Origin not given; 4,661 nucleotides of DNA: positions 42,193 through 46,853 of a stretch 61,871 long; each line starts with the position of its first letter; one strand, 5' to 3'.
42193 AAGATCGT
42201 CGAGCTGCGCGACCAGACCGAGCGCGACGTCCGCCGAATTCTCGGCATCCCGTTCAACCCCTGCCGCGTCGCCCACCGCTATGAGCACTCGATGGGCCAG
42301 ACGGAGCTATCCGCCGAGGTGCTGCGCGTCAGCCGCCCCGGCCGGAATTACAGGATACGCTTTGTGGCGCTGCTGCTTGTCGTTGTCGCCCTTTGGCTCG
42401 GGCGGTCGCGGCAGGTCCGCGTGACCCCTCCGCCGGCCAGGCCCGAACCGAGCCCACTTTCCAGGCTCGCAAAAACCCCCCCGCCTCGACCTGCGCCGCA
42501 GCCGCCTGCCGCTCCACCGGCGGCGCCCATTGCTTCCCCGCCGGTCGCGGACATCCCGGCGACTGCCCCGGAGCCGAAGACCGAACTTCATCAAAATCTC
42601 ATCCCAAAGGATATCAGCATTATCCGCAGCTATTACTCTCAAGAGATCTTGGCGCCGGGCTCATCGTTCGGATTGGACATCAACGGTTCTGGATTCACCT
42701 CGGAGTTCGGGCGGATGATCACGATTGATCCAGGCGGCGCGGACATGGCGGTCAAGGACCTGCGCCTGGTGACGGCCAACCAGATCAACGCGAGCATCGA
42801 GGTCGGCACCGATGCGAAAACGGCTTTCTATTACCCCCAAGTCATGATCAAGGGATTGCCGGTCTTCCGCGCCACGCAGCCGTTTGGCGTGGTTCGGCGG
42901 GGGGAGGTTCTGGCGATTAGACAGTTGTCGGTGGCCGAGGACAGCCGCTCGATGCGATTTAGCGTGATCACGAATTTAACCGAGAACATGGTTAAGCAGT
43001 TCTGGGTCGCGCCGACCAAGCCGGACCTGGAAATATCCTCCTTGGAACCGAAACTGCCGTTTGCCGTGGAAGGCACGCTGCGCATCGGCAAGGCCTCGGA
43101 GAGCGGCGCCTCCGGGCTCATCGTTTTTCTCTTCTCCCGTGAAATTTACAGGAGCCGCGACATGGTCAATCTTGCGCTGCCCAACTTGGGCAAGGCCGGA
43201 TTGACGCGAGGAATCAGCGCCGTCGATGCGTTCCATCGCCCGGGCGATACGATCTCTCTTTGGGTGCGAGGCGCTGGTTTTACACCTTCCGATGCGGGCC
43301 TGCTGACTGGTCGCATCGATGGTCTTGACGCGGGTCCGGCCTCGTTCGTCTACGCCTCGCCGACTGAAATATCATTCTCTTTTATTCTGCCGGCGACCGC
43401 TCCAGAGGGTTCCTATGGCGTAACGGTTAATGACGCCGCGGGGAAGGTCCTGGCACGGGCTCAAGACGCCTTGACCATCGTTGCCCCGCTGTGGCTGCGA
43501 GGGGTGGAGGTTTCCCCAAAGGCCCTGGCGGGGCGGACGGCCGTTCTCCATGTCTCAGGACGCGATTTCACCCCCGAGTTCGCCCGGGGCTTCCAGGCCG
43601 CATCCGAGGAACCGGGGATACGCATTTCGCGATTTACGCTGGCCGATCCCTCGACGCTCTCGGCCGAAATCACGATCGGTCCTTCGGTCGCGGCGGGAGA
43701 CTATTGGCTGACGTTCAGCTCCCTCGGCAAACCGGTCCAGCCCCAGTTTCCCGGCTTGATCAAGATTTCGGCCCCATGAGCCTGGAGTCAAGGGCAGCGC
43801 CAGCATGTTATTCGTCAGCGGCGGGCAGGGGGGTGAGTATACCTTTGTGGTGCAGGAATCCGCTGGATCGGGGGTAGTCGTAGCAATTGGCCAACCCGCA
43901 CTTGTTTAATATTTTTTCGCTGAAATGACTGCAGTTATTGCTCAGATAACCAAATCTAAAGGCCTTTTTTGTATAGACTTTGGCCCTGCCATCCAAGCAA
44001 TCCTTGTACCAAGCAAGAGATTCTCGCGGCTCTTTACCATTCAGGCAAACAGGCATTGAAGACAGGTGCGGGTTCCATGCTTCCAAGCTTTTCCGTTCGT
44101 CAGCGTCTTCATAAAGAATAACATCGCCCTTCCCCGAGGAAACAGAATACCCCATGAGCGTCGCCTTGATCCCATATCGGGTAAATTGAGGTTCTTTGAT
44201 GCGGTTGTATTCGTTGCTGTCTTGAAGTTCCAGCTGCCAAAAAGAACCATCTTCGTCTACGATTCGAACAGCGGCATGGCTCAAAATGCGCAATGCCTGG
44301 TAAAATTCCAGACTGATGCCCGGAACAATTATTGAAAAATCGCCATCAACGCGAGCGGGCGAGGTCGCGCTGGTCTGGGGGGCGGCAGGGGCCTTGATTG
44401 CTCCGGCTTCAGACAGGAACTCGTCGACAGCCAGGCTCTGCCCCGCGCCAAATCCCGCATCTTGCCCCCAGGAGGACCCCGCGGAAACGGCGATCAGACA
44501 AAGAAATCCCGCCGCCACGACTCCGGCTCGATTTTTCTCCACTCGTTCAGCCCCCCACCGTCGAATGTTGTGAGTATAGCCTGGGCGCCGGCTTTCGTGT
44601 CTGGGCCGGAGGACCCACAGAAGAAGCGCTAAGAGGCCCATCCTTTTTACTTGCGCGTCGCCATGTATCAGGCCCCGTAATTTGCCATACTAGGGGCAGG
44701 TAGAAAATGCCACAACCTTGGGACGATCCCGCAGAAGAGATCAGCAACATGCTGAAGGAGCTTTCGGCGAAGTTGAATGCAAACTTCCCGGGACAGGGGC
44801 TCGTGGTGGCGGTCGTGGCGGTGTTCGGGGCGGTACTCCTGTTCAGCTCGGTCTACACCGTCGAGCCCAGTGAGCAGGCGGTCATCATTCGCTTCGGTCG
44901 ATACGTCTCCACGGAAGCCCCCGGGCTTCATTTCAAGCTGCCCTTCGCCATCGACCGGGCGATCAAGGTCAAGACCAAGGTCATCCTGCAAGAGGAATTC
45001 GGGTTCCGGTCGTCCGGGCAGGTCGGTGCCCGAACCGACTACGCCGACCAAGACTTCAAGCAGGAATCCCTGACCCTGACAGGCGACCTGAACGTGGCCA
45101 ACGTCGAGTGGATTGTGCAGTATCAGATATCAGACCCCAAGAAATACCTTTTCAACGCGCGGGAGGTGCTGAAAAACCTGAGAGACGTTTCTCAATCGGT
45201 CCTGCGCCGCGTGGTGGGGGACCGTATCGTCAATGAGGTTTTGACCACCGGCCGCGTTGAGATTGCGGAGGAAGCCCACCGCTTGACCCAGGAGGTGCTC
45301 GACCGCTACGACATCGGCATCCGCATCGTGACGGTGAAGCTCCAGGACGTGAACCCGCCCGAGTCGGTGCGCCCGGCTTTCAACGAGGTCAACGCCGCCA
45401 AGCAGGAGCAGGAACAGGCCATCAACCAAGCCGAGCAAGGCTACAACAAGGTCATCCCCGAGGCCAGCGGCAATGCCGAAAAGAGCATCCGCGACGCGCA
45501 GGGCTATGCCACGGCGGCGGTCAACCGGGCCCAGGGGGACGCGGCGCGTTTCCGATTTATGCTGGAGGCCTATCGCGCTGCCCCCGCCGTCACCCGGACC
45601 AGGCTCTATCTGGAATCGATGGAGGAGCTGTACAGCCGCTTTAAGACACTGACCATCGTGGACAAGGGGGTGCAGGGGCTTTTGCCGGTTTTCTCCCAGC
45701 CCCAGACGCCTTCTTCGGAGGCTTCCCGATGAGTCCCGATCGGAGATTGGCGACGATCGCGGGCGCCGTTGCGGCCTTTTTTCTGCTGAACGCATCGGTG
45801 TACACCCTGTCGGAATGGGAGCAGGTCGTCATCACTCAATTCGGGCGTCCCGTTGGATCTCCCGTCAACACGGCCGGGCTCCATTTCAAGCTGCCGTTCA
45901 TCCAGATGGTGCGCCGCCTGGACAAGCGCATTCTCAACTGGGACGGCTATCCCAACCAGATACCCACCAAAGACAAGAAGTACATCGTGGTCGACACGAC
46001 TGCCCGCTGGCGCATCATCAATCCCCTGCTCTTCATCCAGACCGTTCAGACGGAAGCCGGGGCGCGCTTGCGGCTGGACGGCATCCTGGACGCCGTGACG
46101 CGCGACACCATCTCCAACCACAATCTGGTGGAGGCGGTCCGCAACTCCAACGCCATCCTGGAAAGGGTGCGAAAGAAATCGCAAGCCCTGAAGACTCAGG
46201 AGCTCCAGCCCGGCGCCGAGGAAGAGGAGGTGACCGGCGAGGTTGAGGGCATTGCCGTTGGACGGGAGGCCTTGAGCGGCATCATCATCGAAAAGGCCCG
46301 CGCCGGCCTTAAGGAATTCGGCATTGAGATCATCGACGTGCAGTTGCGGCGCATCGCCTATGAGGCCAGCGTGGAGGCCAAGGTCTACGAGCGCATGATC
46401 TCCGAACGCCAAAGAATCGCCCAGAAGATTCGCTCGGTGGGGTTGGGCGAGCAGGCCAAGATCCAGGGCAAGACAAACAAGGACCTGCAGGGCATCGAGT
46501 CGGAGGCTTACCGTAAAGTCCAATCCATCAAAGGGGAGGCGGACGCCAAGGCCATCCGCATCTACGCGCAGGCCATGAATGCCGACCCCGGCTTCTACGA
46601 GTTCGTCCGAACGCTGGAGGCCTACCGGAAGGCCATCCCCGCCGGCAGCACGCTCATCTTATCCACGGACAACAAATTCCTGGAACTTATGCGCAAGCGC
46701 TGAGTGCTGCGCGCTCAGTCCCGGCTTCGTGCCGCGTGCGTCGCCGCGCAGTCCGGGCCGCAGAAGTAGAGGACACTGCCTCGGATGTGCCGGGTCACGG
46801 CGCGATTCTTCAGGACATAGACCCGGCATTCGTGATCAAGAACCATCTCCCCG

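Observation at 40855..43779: B12-type radical SAM enzyme tethered by a TM helix and Pro-rich linker to an extracytoplasmic Ig-like repeat array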

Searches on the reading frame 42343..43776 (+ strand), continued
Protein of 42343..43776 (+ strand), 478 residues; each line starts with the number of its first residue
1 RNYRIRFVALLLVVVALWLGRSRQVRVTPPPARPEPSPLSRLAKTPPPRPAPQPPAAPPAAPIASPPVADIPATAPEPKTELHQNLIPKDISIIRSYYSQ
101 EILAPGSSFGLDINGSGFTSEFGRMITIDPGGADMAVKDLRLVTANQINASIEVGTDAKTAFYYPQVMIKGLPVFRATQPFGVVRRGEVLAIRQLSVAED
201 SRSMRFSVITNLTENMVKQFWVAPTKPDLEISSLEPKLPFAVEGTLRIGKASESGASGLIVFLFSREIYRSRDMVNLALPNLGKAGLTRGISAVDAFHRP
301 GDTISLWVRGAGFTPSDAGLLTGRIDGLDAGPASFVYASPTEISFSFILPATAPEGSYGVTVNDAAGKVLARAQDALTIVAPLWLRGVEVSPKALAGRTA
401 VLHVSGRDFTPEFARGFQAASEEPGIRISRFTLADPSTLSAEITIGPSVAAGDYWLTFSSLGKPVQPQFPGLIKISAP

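Call 50: search_protein_families(library=pfam, proteins=[window:42577-43776:+, P0189, P0200], max_evalue=1)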
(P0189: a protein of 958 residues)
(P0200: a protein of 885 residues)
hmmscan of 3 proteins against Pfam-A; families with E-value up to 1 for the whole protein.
window:42577-43776:+ (400 aa): 1 family
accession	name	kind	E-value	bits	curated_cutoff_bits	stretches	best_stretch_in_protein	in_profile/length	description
PF01835.25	MG2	-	0.067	14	32.8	0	265-287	61-84/96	MG2 domain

P0189 (958 aa): 5 families
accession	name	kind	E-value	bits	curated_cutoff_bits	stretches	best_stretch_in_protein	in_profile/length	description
PF01833.30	TIG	-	1.3e-44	150.5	20.9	8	239-329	1-83/84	IPT/TIG domain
PF24328.1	DUF7498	-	2.4e-22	79.8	27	6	158-218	15-77/97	Domain of unknown function (DUF7498)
PF09099.16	Qn_am_d_aIII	-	5.2e-10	40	22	2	239-289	2-50/82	Quinohemoprotein amine dehydrogenase, alpha subunit domain III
PF15418.12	DUF4625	-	5.2e-08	33.7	27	0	184-216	77-112/131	Domain of unknown function (DUF4625)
PF11412.14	DsbD_N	-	0.00012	22.5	25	1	692-723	30-62/119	Thiol:disulfide interchange protein DsbD, N-terminal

P0200 (885 aa): 8 families
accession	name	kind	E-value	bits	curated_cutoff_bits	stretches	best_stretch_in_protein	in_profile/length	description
PF01833.30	TIG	-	9.6e-39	131.7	20.9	8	128-215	1-83/84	IPT/TIG domain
PF24328.1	DUF7498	-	8.3e-21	74.9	27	3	142-202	12-77/97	Domain of unknown function (DUF7498)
PF01835.25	MG2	-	1.6e-08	35.2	32.8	0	272-309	59-96/96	MG2 domain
PF15418.12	DUF4625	-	2.5e-05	25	27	0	270-293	89-112/131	Domain of unknown function (DUF4625)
PF00868.26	Transglut_N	-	3.4e-05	24.7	27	0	177-201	88-112/114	Transglutaminase family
PF09099.16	Qn_am_d_aIII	-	0.0033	18.2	22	0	128-163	2-35/82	Quinohemoprotein amine dehydrogenase, alpha subunit domain III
PF01980.22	TrmO_N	-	0.19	12.4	26.8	0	201-253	53-105/116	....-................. O N-terminal domain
PF06719.19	AraC_N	-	0.28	11.2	24.2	0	629-674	29-74/150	AraC-type transcriptional regulator N-terminus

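Call 52: find_related_loci(query=A3, collection=genome_contigs, flank=6000)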
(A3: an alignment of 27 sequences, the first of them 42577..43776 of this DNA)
Query A3 (400 aa) in genome_contigs; peptide patterns used: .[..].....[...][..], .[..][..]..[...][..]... (x = any residue, [..] = any of these).
74 stretches matched a pattern; 19 encode a relative of the query (tblastn E <= 1e-3); 19 distinct loci.
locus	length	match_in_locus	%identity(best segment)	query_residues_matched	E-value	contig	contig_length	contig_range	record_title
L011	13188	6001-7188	49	3-398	5e-131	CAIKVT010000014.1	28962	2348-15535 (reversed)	MAG: uncultured Elusimicrobia bacterium isolate MJ-time_bin-0941 genome assembly, contig: bin-0941:14/84, whole genome s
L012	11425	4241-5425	51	2-399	8e-128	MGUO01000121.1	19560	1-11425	MAG: Elusimicrobia bacterium RIFCSPHIGHO2_02_FULL_57_9 rifcsphigho2_02_scaffold_24326, whole genome shotgun sequence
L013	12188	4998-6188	45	3-399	8e-123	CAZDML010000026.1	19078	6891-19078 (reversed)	MAG TPA_asm: uncultured Elusimicrobia sp. isolate SRP189682_co1_70 genome assembly, contig: NODE_5444_length_19078_cov_5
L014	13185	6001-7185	47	4-398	2e-122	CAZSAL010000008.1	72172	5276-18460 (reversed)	MAG TPA_asm: uncultured Elusimicrobia sp. isolate binchicken_co3_511 genome assembly, contig: NODE_973_length_72172_cov_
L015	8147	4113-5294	47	4-397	3e-120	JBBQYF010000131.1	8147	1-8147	MAG: Elusimicrobiota bacterium isolate Co_metawrap_2151 Cmw_2151_k141_1743729_length_8147_cov_8.0000, whole genome shotg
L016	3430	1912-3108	45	1-399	4e-122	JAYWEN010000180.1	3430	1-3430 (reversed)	MAG: Elusimicrobiota bacterium isolate GL98_DN_concoct_111 GL98_DN_concoct_111_179, whole genome shotgun sequence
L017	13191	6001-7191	44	1-397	1e-117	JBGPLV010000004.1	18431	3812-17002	MAG: Elusimicrobiota bacterium isolate OBJ_0618_7090110_253 k141_8026987_length_18431_cov_10.0000, whole genome shotgun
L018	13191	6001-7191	47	4-400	3e-115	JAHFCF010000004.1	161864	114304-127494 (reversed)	MAG: Elusimicrobia bacterium isolate nzgw215 NODE_33_length_161865_cov_5.193479, whole genome shotgun sequence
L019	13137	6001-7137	45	22-400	6e-114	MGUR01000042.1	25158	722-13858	MAG: Elusimicrobia bacterium RIFCSPLOWO2_01_FULL_59_12 rifcsplowo2_01_scaffold_42923, whole genome shotgun sequence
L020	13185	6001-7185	44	4-398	2e-111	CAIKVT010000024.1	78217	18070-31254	MAG: uncultured Elusimicrobia bacterium isolate MJ-time_bin-0941 genome assembly, contig: bin-0941:24/84, whole genome s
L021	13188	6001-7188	44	3-398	2e-109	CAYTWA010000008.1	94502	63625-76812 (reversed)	MAG TPA_asm: uncultured Elusimicrobia sp. isolate SRP150892_co2_137 genome assembly, contig: NODE_195_length_94502_cov_1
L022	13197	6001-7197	41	1-399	6e-106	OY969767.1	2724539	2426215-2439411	MAG: uncultured Elusimicrobia bacterium isolate MFD00032.bin.c.1 genome assembly, chromosome: 1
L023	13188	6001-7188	41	1-397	8e-102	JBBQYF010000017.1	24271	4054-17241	MAG: Elusimicrobiota bacterium isolate Co_metawrap_2151 Cmw_2151_k141_7449092_length_24271_cov_8.0000, whole genome shot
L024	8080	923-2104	39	4-398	4e-100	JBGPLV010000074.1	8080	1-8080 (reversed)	MAG: Elusimicrobiota bacterium isolate OBJ_0618_7090110_253 k141_5764133_length_8080_cov_9.5310, whole genome shotgun se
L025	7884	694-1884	40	1-398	7e-98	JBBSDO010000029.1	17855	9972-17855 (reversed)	MAG: Elusimicrobiota bacterium isolate LS1_sbin.10 LS1_sbin.10_K_35451_L_17855_cov_8.9621, whole genome shotgun sequence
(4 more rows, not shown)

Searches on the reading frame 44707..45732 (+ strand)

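Call 4: search_protein_families(library=pfam, proteins=[window:44707-45732:+], max_evalue=0.01)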
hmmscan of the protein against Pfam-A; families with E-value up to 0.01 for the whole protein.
window:44707-45732:+ (341 aa): 1 family
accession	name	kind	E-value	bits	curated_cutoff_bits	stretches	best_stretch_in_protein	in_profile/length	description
PF01145.31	Band_7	-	3.1e-28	99.5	23.6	1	51-244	2-174/176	SPFH domain / Band 7 family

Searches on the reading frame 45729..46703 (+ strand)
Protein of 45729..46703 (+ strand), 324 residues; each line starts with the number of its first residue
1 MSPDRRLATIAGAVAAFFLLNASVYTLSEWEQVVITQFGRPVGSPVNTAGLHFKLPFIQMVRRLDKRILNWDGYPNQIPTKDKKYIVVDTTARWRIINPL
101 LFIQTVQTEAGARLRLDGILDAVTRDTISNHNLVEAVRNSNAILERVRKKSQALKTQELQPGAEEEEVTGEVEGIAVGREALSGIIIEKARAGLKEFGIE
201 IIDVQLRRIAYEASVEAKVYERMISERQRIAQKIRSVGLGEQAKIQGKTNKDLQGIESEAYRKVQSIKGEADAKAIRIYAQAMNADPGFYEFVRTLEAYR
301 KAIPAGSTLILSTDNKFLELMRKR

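Call 4: search_protein_families(library=pfam, proteins=[window:45729-46703:+], max_evalue=0.01)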
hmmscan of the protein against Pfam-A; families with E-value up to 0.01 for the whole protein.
window:45729-46703:+ (324 aa): 1 family
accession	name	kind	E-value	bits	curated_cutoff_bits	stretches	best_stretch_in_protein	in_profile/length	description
PF01145.31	Band_7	-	3e-27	96.2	23.6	1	27-235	3-171/176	SPFH domain / Band 7 family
